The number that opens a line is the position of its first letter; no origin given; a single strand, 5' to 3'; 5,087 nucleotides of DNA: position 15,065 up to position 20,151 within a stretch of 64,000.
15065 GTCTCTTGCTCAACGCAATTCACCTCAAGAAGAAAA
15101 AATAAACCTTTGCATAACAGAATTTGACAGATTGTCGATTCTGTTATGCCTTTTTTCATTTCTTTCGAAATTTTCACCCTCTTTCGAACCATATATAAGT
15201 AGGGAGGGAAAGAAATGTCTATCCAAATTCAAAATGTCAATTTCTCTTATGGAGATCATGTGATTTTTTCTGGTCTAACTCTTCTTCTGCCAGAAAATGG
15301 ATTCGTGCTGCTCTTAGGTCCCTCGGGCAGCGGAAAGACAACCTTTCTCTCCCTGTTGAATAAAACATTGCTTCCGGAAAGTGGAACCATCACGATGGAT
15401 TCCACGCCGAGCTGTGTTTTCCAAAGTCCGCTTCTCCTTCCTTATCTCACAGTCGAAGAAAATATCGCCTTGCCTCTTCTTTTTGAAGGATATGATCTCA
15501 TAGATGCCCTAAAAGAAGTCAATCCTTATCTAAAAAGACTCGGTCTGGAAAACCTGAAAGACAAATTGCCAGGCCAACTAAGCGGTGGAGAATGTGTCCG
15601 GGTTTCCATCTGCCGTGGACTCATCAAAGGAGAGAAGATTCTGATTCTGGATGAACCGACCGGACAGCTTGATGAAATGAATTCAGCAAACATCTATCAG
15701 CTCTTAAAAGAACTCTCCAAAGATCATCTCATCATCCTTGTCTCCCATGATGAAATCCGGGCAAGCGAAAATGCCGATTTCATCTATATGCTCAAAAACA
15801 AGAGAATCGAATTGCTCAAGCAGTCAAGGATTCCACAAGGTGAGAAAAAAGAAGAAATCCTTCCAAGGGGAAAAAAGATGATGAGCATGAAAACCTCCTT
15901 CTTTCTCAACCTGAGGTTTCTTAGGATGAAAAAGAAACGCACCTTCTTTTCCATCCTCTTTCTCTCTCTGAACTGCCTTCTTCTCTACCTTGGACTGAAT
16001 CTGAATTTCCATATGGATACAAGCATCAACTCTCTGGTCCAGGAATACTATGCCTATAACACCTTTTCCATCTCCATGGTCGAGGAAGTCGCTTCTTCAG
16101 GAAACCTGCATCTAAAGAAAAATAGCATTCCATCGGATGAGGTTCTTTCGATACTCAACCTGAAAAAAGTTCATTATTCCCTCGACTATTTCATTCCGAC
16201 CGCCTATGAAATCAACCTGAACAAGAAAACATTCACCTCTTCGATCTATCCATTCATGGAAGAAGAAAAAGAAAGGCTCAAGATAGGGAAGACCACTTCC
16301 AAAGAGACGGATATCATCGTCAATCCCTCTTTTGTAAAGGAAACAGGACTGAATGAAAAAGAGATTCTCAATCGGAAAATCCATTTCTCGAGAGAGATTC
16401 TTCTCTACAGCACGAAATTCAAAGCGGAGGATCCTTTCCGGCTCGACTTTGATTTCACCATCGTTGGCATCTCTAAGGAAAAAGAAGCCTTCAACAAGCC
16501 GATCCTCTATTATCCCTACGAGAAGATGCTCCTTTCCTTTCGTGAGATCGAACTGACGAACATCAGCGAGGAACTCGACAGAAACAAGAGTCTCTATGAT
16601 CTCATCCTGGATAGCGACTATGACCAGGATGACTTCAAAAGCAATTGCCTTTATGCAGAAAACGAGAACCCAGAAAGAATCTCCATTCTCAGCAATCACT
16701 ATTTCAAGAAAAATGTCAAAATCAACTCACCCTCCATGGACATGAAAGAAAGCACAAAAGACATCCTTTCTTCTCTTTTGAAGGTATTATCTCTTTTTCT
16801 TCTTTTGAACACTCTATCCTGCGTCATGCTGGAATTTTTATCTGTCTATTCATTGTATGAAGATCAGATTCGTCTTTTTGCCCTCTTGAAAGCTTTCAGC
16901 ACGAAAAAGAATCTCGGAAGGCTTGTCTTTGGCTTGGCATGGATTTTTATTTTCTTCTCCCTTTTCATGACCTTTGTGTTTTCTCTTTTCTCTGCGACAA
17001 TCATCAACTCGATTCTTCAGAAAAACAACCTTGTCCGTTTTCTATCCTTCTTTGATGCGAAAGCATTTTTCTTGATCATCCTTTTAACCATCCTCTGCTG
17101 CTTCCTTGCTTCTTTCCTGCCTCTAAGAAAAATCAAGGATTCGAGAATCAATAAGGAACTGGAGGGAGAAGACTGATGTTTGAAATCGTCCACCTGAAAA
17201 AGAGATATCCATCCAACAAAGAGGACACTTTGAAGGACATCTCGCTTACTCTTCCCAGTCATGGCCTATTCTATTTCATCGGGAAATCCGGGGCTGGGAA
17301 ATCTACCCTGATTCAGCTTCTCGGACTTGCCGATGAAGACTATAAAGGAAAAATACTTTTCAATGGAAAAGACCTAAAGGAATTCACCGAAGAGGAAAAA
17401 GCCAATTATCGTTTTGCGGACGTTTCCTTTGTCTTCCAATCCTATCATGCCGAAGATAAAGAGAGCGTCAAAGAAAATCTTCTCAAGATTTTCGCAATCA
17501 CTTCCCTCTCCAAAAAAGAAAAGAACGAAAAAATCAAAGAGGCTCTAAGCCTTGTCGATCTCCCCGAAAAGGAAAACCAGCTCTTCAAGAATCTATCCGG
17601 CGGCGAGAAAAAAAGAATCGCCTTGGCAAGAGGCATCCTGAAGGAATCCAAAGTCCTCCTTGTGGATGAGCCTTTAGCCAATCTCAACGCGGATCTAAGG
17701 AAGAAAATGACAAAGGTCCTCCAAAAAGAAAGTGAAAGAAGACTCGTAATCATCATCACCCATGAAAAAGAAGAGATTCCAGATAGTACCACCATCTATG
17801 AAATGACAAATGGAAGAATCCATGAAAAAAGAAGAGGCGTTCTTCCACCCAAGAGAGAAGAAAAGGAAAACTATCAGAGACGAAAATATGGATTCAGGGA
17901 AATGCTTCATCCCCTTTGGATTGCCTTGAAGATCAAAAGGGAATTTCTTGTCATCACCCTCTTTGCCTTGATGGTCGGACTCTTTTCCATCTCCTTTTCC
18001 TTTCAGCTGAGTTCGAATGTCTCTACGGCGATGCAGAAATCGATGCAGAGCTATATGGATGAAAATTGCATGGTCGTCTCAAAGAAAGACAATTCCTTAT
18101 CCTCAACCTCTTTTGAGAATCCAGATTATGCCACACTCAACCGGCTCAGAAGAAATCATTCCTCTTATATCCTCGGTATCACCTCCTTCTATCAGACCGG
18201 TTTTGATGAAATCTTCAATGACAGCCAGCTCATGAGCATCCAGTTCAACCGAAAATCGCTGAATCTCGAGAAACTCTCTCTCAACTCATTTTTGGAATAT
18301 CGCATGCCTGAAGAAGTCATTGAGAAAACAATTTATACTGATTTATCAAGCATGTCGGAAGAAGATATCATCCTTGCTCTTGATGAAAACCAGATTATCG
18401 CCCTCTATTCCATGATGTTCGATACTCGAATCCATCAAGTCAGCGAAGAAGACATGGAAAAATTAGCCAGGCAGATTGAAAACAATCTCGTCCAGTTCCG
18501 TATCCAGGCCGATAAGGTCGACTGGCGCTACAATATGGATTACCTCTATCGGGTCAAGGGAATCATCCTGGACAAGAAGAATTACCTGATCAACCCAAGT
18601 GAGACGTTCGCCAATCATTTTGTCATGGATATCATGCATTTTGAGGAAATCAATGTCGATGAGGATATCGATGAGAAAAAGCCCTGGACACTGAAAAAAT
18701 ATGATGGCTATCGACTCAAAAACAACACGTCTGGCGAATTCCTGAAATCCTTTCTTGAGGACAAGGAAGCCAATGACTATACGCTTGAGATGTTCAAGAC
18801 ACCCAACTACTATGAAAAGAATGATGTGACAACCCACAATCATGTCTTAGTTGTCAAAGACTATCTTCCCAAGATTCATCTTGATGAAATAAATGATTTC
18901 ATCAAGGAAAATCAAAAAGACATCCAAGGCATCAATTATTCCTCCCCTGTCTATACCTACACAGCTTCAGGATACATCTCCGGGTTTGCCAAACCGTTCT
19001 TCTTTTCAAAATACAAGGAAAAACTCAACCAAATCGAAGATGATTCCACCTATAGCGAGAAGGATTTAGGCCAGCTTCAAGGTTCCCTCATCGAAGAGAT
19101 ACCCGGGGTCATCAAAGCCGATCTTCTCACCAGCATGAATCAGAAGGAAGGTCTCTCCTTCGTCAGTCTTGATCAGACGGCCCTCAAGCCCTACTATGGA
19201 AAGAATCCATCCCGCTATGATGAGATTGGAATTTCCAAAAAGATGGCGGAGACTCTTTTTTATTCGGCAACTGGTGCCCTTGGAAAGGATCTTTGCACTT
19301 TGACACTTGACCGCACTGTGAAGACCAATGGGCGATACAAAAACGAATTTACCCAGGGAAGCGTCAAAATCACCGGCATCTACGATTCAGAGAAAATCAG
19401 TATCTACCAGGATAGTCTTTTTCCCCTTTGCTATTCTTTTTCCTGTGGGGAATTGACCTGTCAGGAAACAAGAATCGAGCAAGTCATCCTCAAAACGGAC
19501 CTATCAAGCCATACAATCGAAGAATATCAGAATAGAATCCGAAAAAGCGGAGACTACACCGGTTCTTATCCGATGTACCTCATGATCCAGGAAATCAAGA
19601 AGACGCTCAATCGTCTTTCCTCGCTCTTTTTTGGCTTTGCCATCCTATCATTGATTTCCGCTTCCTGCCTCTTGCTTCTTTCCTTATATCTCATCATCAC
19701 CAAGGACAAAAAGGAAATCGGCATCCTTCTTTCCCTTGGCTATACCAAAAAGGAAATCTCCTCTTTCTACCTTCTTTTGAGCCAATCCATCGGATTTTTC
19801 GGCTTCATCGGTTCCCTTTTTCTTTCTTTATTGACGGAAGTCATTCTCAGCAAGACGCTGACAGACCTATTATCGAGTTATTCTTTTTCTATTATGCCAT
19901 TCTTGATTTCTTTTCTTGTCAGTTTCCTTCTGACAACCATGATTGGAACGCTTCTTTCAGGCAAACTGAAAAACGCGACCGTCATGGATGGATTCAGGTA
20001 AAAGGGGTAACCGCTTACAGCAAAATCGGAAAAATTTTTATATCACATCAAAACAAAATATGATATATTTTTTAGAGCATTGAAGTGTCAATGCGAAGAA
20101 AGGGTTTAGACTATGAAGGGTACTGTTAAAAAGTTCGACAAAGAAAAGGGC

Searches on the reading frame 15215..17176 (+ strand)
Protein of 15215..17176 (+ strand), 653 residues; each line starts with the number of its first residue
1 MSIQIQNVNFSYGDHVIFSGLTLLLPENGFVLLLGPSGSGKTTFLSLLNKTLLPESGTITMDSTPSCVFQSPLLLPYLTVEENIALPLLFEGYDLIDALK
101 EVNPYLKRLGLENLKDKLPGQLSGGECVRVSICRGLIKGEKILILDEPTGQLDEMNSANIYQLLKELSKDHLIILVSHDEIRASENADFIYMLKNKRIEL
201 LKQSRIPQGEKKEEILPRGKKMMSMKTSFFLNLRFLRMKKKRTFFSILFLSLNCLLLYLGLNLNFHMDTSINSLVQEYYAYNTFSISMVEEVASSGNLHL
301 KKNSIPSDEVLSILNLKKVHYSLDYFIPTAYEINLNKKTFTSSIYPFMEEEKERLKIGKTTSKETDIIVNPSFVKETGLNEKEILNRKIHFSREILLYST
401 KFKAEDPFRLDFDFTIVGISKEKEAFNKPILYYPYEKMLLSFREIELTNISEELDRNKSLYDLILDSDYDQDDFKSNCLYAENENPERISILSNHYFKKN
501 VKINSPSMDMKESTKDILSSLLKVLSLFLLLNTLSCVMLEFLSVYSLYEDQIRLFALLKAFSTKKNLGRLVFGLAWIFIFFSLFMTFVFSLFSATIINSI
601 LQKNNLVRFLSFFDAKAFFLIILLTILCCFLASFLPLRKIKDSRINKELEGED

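Call 62: search_protein_families(library=pfam, proteins=[window:15215-17176:+], max_evalue=0.00001)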
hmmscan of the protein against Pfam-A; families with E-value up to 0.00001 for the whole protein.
window:15215-17176:+ (653 aa): 2 families
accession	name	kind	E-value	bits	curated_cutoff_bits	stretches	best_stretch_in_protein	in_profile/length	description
PF00005.33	ABC_tran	-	2.2e-23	83.8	25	1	20-149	3-136/137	ABC transporter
PF02687.27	FtsX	-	1.7e-06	28.5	25.5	1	527-641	2-116/120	FtsX-like permease C-terminal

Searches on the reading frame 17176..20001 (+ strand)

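Call 62: search_protein_families(library=pfam, proteins=[window:17176-20001:+], max_evalue=0.00001)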
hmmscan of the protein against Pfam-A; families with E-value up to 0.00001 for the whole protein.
window:17176-20001:+ (941 aa): 3 families
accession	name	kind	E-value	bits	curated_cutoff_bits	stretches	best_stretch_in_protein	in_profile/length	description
PF00005.33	ABC_tran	-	4e-28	99.1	25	1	19-168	1-137/137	ABC transporter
PF02687.27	FtsX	-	3.2e-11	43.8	25.5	1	820-934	2-118/120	FtsX-like permease C-terminal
PF02463.25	SMC_N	-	7.7e-09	35.7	40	1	29-212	24-213/220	RecF/RecN/SMC N terminal domain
